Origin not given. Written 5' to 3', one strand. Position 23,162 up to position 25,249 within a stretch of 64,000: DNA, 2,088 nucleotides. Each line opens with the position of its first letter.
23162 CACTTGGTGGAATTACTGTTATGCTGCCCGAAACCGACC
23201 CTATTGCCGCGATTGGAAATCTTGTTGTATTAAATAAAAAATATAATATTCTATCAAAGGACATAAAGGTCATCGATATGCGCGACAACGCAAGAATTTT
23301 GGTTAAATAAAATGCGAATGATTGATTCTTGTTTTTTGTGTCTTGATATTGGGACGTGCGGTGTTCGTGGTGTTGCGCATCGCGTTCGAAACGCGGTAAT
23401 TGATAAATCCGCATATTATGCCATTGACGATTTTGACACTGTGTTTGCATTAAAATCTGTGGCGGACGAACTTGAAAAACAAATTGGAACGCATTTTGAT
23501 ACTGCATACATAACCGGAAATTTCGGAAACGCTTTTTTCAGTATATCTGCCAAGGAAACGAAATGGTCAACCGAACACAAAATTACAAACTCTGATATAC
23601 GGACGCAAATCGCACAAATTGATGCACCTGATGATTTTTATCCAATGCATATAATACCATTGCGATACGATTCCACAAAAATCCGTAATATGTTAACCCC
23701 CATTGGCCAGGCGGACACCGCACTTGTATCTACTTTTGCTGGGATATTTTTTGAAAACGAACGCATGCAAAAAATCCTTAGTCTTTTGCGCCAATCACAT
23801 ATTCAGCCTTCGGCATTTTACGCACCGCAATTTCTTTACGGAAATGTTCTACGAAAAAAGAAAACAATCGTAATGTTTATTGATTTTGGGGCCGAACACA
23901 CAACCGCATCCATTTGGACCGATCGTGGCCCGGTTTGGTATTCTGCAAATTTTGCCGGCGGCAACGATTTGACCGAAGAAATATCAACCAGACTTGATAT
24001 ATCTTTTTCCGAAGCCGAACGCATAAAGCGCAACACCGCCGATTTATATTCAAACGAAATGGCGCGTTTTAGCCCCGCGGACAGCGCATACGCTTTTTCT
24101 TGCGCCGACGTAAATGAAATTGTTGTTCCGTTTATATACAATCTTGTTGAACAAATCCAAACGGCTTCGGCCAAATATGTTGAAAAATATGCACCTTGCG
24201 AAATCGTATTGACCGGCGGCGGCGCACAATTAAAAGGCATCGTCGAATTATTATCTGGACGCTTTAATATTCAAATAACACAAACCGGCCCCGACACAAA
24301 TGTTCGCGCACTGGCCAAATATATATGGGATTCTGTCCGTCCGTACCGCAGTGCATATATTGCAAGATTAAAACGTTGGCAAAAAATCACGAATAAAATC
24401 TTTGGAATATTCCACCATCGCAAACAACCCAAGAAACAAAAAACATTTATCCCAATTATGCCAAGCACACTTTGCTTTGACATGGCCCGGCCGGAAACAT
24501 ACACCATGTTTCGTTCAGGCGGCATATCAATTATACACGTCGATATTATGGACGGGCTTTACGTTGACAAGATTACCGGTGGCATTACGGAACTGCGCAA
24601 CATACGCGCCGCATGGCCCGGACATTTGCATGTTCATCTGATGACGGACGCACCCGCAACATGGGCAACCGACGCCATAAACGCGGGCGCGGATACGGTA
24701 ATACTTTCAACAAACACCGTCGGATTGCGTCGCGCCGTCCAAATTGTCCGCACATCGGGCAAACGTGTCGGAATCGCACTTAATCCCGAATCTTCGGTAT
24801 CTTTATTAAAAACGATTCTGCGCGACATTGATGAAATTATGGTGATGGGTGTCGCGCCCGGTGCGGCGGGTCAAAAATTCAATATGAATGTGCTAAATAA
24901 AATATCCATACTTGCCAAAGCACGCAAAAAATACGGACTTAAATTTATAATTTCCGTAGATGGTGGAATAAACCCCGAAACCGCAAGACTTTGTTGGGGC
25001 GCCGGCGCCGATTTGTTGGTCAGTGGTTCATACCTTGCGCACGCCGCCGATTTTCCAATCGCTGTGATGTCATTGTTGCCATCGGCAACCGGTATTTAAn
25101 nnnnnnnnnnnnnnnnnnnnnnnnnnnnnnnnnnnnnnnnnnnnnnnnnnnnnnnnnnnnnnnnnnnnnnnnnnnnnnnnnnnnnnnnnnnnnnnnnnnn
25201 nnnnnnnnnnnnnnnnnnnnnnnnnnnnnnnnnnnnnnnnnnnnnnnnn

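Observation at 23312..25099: FtsA read in frame into ribulose-phosphate 3-epimerase, with no ftsZ following ftsQ-ftsA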

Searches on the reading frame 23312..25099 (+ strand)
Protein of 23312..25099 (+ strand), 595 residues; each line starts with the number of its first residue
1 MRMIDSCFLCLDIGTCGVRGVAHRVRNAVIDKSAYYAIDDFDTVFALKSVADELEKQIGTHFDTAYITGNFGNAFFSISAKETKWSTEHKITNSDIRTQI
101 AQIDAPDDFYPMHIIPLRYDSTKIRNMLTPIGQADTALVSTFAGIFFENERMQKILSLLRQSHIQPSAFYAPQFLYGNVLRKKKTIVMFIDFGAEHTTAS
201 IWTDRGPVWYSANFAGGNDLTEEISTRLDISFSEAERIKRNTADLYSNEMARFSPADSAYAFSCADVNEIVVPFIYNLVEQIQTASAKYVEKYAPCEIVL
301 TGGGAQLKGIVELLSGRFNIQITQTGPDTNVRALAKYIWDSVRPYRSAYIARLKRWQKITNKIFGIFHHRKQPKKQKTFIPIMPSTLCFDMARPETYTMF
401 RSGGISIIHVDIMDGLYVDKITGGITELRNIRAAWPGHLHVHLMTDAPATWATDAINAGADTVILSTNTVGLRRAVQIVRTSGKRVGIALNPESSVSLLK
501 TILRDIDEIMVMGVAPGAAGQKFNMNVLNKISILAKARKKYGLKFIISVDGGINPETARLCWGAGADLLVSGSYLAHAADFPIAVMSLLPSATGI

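Call 3: search_protein_families(library=pfam, proteins=[window:23312-25099:+], max_evalue=0.01)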
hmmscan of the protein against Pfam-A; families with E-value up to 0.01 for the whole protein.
window:23312-25099:+ (595 aa): 5 families
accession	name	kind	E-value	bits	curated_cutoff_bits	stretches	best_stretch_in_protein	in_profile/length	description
PF00834.25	Ribul_P_3_epim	-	5.3e-42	143.9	21.1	1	382-575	2-197/198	Ribulose-phosphate 3 epimerase family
PF11104.14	PilM_2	-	2.6e-12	46.8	27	1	182-331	177-311/340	Type IV pilus assembly protein PilM;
PF14450.12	FtsA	-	2.3e-11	44.6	31.8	1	189-326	2-111/127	Cell division protein FtsA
PF25216.1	Volactin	-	0.00042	20.3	35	0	192-319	173-292/321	Volactin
PF06723.19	MreB_Mbl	-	0.0022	17.4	27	0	287-324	266-303/327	MreB/Mbl protein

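Call 4: search_protein_families(library=ncbifam, proteins=[window:23312-25099:+], max_evalue=0.01)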
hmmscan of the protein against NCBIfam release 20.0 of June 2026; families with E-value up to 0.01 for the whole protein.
window:23312-25099:+ (595 aa): 17 families
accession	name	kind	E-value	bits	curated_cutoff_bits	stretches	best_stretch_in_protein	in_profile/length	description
NF004076.0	PRK05581.1-4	subfamily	2.8e-48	164.1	165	1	382-581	7-208/221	ribulose-phosphate 3-epimerase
TIGR01163.1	rpe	equivalog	1.2e-44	152.2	212.6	1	382-585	2-207/211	ribulose-phosphate 3-epimerase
NF007266.0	PRK09722.1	equivalog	5.1e-38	130.8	271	1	382-573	5-198/230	D-allulose 6-phosphate 3-epimerase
TIGR01174.1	ftsA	equivalog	2.6e-19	69.6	175.85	1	43-337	49-356/371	cell division protein FtsA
NF005944.0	PRK08005.1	equivalog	4.1e-17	62.1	376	1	398-584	20-203/210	ribulose-phosphate 3 epimerase family protein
NF005986.0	PRK08091.1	equivalog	9.3e-17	61.7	264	1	394-581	28-216/229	ribulose-phosphate 3-epimerase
TIGR01175.1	pilM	subfamily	4.4e-11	42.4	133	1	182-327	185-315/348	type IV pilus assembly protein PilM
NF045709.1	Amuc_1101_fam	equivalog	1.8e-08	33.7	650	1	185-330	178-320/608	Amuc_1101 family PilM-like pilus complex protein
NF011660.0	PRK15080.1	equivalog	3.3e-06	26.5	182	1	189-324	145-257/277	ethanolamine utilization protein EutJ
TIGR03128.2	RuMP_HxlA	equivalog_domain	4.6e-06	26.5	200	1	424-580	38-193/205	3-hexulose-6-phosphate synthase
TIGR02529.1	EutJ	subfamily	1.5e-05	24.6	152.1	0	189-243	112-166/239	ethanolamine utilization protein EutJ family protein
NF010658.0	PRK14057.1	equivalog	2.4e-05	24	530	1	407-575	48-224/254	epimerase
NF005442.0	PRK07028.1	equivalog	4.2e-05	22.3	593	1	424-581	44-199/430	bifunctional hexulose-6-phosphate synthase/ribonuclease regulator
NF041755.1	RuMP_HxlAB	equivalog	0.00011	21.3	500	1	423-578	42-196/391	bifunctional 3-hexulose-6-phosphate synthase/6-phospho-3-hexuloisomerase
NF009831.0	PRK13305.1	equivalog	0.00016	21.1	294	1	409-580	28-199/220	3-keto-L-gulonate-6-phosphate decarboxylase UlaD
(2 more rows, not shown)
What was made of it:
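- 23312..24346 (+): FtsA core (aa 1-345): an actin-like ATPase fold including the 1C (SHS2) subdomain. Nucleotide-binding motifs: D12-x-G14, D191-x-G193 and G302-G303-G304. TIGR01174 over aa 43-337, E 2.6e-19 (call 4).
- On FtsA: 69.6 bits against a cut-off of 175.85 (call 4).
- On Ribulose-phosphate 3-epimerase: The subfamily model NF004076 gives 164.1 against 165 (call 4).
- On PilM: TIGR01175 gives 42 bits against a cut-off of 133 (call 4).
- Closest known: Ribulose-phosphate 3-epimerase. Different: It scores below the TIGR01163 equivalog cut-off (152 against 212.6) and just below the NF004076 cut-off (164.1 against 165) (call 4).
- Checked: NCBIfam finds ftsA TIGR01174 over aa 43-337 (E 2.6e-19) and rpe models over aa 382-585 (call 4).
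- TIGR01174 ftsA scores E 2.6e-19 against TIGR01175 pilM at 4.4e-11 (call 4).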

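Call 7: find_homologous_proteins(query=window:23312-25096:+, max_evalue=0.001)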
Query window:23312-25096:+ (595 aa): 833 proteins with E <= 0.001 among 8000 candidates; the best 120 are listed.
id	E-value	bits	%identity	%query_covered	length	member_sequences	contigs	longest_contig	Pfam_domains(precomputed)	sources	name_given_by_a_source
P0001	0.0e+0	1349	100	100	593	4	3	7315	PF14450.13,PF00834.26,PF11104.15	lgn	-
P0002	0.0e+0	1214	89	100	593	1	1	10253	PF14450.13,PF00834.26,PF11104.15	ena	-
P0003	0.0e+0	1171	85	100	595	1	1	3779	PF14450.13,PF00834.26,PF11104.15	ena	-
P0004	0.0e+0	1158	84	100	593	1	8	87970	PF14450.13,PF00834.26,PF11104.15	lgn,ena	-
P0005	0.0e+0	1157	84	100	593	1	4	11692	PF14450.13,PF00834.26,PF11104.15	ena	-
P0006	0.0e+0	1157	84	100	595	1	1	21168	PF14450.13,PF00834.26,PF11104.15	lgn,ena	-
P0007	0.0e+0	1156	84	100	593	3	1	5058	PF14450.13,PF00834.26,PF11104.15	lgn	-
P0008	0.0e+0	1156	84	100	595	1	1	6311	PF14450.13,PF00834.26,PF11104.15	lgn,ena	-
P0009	0.0e+0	1155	84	100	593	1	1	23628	PF14450.13,PF00834.26,PF11104.15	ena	-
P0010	0.0e+0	1155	84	100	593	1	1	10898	PF14450.13,PF00834.26,PF11104.15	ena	-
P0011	0.0e+0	1153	84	100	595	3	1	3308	PF14450.13,PF00834.26,PF11104.15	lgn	-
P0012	0.0e+0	1153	83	100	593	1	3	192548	PF14450.13,PF00834.26,PF11104.15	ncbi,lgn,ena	-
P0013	0.0e+0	1153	83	100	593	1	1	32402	PF14450.13,PF00834.26,PF11104.15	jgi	-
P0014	0.0e+0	1152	83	100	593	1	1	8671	PF14450.13,PF00834.26,PF11104.15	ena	-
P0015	0.0e+0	1152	83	100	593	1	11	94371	PF14450.13,PF00834.26,PF11104.15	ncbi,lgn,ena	-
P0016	0.0e+0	1152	83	100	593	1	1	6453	PF14450.13,PF00834.26,PF11104.15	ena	-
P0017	0.0e+0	1151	83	100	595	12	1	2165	PF14450.13,PF00834.26,PF11104.15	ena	-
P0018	0.0e+0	1151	84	100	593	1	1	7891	PF14450.13,PF00834.26,PF11104.15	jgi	-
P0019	0.0e+0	1151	83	100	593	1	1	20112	PF14450.13,PF00834.26,PF11104.15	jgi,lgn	jgi:ribulose-phosphate 3-epimerase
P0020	0.0e+0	1150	83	100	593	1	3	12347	PF14450.13,PF00834.26,PF11104.15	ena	-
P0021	0.0e+0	1150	84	100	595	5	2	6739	PF14450.13,PF00834.26,PF11104.15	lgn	-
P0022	0.0e+0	1150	83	100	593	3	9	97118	PF14450.13,PF00834.26,PF11104.15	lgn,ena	-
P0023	0.0e+0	1149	83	100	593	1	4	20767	PF14450.13,PF00834.26,PF11104.15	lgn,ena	-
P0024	0.0e+0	1149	83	100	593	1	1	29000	PF14450.13,PF00834.26,PF11104.15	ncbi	-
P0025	0.0e+0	1149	83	100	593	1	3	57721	PF14450.13,PF00834.26,PF11104.15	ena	-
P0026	0.0e+0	1149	83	100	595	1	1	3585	PF14450.13,PF00834.26,PF11104.15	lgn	-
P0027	0.0e+0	1149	83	100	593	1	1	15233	PF14450.13,PF00834.26,PF11104.15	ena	-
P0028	0.0e+0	1148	83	100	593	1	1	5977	PF14450.13,PF00834.26,PF11104.15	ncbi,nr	ncbi:MAG: pilus assembly protein PilM [Alphaproteobacteria bacterium]|nr:pilus assembly protein PilM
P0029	0.0e+0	1147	83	100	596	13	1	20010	PF14450.13,PF00834.26,PF11104.15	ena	-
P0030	0.0e+0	1146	83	100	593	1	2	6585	PF14450.13,PF00834.26,PF11104.15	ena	-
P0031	0.0e+0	1146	83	100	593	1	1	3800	PF14450.13,PF00834.26,PF11104.15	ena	-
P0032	0.0e+0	1146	83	100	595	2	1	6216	PF14450.13,PF00834.26,PF11104.15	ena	-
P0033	0.0e+0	1144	83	100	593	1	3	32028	PF14450.13,PF00834.26,PF11104.15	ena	-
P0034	0.0e+0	1142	83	100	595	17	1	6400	PF14450.13,PF00834.26,PF11104.15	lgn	-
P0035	0.0e+0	1141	83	100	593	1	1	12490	PF14450.13,PF00834.26,PF11104.15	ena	-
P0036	0.0e+0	1106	80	100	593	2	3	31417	PF06723.20,PF14450.13,PF00834.26,PF11104.15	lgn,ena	-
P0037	0.0e+0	1089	83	95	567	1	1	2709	PF14450.13,PF00834.26,PF11104.15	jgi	jgi:ribulose-phosphate 3-epimerase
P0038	0.0e+0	1015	75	99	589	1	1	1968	PF14450.13,PF00834.26,PF11104.15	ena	-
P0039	3.3e-297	1005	82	88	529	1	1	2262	PF14450.13,PF00834.26,PF11104.15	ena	-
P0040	5.2e-278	942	68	99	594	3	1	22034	PF14450.13,PF00834.26,PF11104.15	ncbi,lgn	-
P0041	7.2e-276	935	68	99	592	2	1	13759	PF14450.13,PF00834.26,PF11104.15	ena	-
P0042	1.8e-275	933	69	99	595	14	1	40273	PF14450.13,PF00834.26,PF11104.15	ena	-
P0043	3.6e-275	932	69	99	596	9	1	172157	PF14450.13,PF00834.26,PF11104.15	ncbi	-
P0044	7.1e-274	928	69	99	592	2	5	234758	PF14450.13,PF00834.26,PF11104.15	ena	-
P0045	1.4e-273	927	68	99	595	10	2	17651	PF14450.13,PF00834.26,PF11104.15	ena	-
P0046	5.3e-273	925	68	99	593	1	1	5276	PF14450.13,PF00834.26,PF11104.15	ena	-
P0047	6.3e-273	925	68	99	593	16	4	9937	PF14450.13,PF00834.26,PF11104.15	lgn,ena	-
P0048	8.1e-273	925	68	99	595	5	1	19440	PF14450.13,PF00834.26,PF11104.15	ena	-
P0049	3.7e-272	922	68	99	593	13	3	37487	PF06723.20,PF14450.13,PF00834.26,PF11104.15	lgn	-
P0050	4.5e-272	922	68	99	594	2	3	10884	PF14450.13,PF00834.26,PF11104.15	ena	-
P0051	1.2e-271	921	68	99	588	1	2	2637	PF06723.20,PF14450.13,PF00834.26,PF11104.15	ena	-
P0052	5.4e-271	919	67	99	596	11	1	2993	PF14450.13,PF00834.26,PF11104.15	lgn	-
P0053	1.1e-270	917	68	99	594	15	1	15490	PF06723.20,PF14450.13,PF00834.26,PF11104.15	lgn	-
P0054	4.7e-270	915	69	99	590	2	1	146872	PF06723.20,PF14450.13,PF00834.26,PF11104.15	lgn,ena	-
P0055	1.2e-269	914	67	99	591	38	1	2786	PF14450.13,PF00834.26,PF11104.15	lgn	-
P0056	1.4e-269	914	68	99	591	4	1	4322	PF06723.20,PF14450.13,PF00834.26,PF11104.15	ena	-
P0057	2.1e-269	913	67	99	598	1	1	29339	PF14450.13,PF00834.26,PF11104.15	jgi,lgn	jgi:ribulose-phosphate 3-epimerase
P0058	2.4e-269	913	67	99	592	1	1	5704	PF14450.13,PF00834.26,PF11104.15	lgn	-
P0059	1.0e-268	911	67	99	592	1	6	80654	PF14450.13,PF00834.26,PF11104.15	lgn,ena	-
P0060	4.5e-268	909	68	99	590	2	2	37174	PF14450.13,PF00834.26,PF11104.15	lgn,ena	-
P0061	1.0e-267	908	66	99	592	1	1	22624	PF14450.13,PF00834.26,PF11104.15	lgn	-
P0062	1.6e-267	907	67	99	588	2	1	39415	PF06723.20,PF14450.13,PF00834.26,PF11104.15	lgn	-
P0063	2.1e-267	907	67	99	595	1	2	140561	PF06723.20,PF14450.13,PF00834.26,PF11104.15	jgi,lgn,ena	-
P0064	3.2e-267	906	67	99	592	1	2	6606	PF14450.13,PF00834.26,PF11104.15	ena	-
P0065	3.6e-266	903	67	99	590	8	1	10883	PF06723.20,PF14450.13,PF00834.26,PF11104.15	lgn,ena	-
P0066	8.1e-265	898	67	99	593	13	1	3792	PF14450.13,PF00834.26,PF11104.15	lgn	-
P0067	4.0e-264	896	66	99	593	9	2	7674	PF06723.20,PF14450.13,PF00834.26,PF11104.15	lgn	-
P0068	5.8e-263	892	66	99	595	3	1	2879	PF14450.13,PF00834.26,PF11104.15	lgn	-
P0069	1.5e-262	891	65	99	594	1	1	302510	PF14450.13,PF00834.26,PF11104.15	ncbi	-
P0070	1.6e-261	887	66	100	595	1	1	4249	PF14450.13,PF00834.26,PF11104.15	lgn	-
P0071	4.2e-260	883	65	99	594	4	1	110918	PF14450.13,PF00834.26,PF11104.15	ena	-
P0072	4.8e-260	882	65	99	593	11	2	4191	PF06723.20,PF14450.13,PF00834.26,PF11104.15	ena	-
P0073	8.5e-259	878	65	99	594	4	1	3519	PF06723.20,PF14450.13,PF00834.26,PF11104.15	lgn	-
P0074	6.5e-258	875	65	99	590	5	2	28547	PF06723.20,PF14450.13,PF00834.26,PF11104.15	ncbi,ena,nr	ncbi:MAG: ribulose-phosphate 3-epimerase [Alphaproteobacteria bacterium]|nr:ribulose-phosphate 3-epi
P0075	2.3e-256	870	66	99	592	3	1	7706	PF06723.20,PF14450.13,PF00834.26,PF11104.15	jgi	-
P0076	3.5e-256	870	65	99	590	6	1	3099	PF14450.13,PF00834.26,PF11104.15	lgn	-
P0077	9.0e-249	845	62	99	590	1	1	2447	PF14450.13,PF00834.26,PF11104.15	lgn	-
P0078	2.1e-245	834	62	99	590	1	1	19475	PF06723.20,PF14450.13,PF00834.26,PF11104.15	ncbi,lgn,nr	ncbi:MAG: pilus assembly protein PilM [Alphaproteobacteria bacterium]|nr:pilus assembly protein PilM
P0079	2.6e-243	827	61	99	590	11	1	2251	PF14450.13,PF00834.26,PF11104.15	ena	-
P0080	1.0e-239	815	59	99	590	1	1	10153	PF14450.13,PF00834.26,PF11104.15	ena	-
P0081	3.5e-239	813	59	99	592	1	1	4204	PF14450.13,PF00834.26,PF11104.15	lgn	-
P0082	5.0e-239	813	59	99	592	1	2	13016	PF14450.13,PF00834.26,PF11104.15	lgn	-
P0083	7.6e-239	812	59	99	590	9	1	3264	PF14450.13,PF00834.26,PF11104.15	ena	-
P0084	9.2e-239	812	59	99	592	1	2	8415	PF14450.13,PF00834.26,PF11104.15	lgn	-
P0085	4.4e-237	807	61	99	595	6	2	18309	PF14450.13,PF00834.26,PF11104.15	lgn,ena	-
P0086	5.4e-237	806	61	99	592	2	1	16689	PF14450.13,PF00834.26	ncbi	-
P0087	1.0e-236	805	61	99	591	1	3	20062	PF14450.13,PF00834.26,PF11104.15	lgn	-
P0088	1.1e-236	805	59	99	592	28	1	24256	PF06723.20,PF14450.13,PF00834.26,PF11104.15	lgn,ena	-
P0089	1.6e-236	805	59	99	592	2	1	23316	PF14450.13,PF00834.26,PF11104.15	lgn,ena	-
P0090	1.7e-235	801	59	99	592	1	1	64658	PF06723.20,PF14450.13,PF00834.26,PF11104.15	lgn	-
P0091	8.2e-232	789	60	99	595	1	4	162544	PF14450.13,PF00834.26,PF11104.15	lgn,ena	-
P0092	1.1e-231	789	59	99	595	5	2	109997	PF14450.13,PF00834.26,PF11104.15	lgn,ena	-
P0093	1.1e-231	789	58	99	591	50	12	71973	PF06723.20,PF14450.13,PF00834.26,PF11104.15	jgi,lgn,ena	-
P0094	1.2e-231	789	58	99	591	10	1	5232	PF14450.13,PF00834.26,PF11104.15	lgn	-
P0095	1.6e-231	788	58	99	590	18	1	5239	PF06723.20,PF14450.13,PF00834.26,PF11104.15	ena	-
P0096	1.6e-231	788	59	99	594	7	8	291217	PF14450.13,PF00834.26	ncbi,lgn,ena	-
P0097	2.7e-231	787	59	99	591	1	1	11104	PF14450.13,PF00834.26,PF11104.15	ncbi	-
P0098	3.8e-231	787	58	99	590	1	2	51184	PF06723.20,PF14450.13,PF00834.26,PF11104.15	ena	-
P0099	5.7e-231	786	58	99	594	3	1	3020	PF14450.13,PF00834.26,PF11104.15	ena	-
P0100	1.3e-230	785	58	99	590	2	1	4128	PF06723.20,PF14450.13,PF00834.26,PF11104.15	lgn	-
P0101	2.5e-230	784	57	99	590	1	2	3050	PF06723.20,PF14450.13,PF00834.26,PF11104.15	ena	-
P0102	3.0e-230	784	59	99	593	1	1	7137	PF14450.13,PF00834.26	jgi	-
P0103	4.2e-230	784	58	100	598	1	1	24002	PF14450.13,PF00834.26,PF11104.15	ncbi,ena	-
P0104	4.3e-230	783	58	99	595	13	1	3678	PF14450.13,PF00834.26,PF11104.15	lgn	-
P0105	6.6e-230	783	58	99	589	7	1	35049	PF14450.13,PF00834.26,PF11104.15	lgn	-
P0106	7.7e-230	783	58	100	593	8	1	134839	PF14450.13,PF00834.26,PF11104.15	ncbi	-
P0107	9.5e-230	782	58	99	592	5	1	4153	PF14450.13,PF00834.26,PF11104.15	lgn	-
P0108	1.1e-229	782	59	99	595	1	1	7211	PF14450.13,PF00834.26,PF11104.15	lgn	-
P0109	1.1e-229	782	59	99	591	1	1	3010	PF14450.13,PF00834.26,PF11104.15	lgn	-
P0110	1.2e-229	782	58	99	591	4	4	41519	PF06723.20,PF14450.13,PF00834.26,PF11104.15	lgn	-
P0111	3.2e-229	781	58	99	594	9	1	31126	PF06723.20,PF14450.13,PF00834.26,PF11104.15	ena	-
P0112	4.3e-229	780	59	99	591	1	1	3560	PF14450.13,PF00834.26,PF11104.15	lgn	-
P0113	4.4e-229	780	59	99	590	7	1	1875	PF14450.13,PF00834.26,PF11104.15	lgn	-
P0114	4.5e-229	780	57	99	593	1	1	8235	PF14450.13,PF00834.26,PF11104.15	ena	-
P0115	4.8e-229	780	58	99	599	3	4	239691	PF14450.13,PF00834.26,PF11104.15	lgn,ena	-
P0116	4.8e-229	780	58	99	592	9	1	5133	PF14450.13,PF00834.26,PF11104.15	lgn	-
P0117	5.7e-229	780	59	99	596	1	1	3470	PF14450.13,PF00834.26,PF11104.15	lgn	-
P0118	7.7e-229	779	59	99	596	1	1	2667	PF14450.13,PF00834.26,PF11104.15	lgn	-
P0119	9.0e-229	779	57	100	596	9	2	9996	PF06723.20,PF14450.13,PF00834.26,PF11104.15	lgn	-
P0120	1.3e-228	779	59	99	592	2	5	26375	PF14450.13,PF00834.26,PF11104.15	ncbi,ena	-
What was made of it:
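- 23312..25099 (+): The whole fused gene ftsA::rpe (595 aa, stop TAA at 25097-25099). There are 100%-57% identical full-length homologues of 590-598 aa (call 7).
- At least 120 protein clusters, 57-100% identical, are all 588-599 aa apart from two contig-truncated entries, and all carry both Pfam domains (call 7). Some NCBI records call it 'pilus assembly protein PilM' (call 7).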
